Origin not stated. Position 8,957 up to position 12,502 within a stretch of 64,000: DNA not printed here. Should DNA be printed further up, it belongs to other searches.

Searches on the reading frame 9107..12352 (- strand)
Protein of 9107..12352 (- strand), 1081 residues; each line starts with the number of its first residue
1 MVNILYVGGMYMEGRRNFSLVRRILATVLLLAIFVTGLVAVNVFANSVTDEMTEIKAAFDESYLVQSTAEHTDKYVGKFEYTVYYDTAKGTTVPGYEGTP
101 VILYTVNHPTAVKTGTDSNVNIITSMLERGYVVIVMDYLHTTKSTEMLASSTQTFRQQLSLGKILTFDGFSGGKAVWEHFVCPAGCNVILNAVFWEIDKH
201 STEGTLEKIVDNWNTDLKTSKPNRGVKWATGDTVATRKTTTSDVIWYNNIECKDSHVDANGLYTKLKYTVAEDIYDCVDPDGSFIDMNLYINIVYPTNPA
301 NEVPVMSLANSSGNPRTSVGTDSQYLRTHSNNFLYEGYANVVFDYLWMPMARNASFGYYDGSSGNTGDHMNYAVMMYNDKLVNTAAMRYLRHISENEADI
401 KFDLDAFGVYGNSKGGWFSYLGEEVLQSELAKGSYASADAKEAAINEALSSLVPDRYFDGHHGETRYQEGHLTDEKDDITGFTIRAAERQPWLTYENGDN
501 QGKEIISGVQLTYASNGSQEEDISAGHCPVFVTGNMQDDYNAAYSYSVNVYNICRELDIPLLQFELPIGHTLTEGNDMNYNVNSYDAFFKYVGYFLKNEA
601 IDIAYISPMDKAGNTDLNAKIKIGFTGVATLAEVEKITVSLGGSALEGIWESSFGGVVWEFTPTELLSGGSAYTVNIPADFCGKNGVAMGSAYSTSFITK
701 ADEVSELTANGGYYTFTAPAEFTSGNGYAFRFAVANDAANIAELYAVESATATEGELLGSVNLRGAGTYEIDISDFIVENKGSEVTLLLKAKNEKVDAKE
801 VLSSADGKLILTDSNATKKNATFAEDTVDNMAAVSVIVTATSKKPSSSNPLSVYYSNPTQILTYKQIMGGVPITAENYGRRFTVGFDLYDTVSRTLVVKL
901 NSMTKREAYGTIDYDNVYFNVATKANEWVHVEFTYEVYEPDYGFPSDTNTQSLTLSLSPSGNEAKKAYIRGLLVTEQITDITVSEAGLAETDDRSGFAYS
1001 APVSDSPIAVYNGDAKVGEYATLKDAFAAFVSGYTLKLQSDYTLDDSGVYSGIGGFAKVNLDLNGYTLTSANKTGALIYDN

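Call 10: search_protein_families(library=pfam, proteins=[window:9107-12352:-])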
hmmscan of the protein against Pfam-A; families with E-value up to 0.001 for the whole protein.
window:9107-12352:- (1081 aa): 1 family
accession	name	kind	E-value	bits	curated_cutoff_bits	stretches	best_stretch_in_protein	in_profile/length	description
PF13205.12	Big_5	-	4.5e-06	27.8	23.6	1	598-699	2-105/105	Bacterial Ig-like domain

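Call 19: search_protein_families(library=ncbifam, proteins=[window:9107-12352:-])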
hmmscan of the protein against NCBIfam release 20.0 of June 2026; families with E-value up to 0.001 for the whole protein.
window:9107-12352:- (1081 aa): 0 families
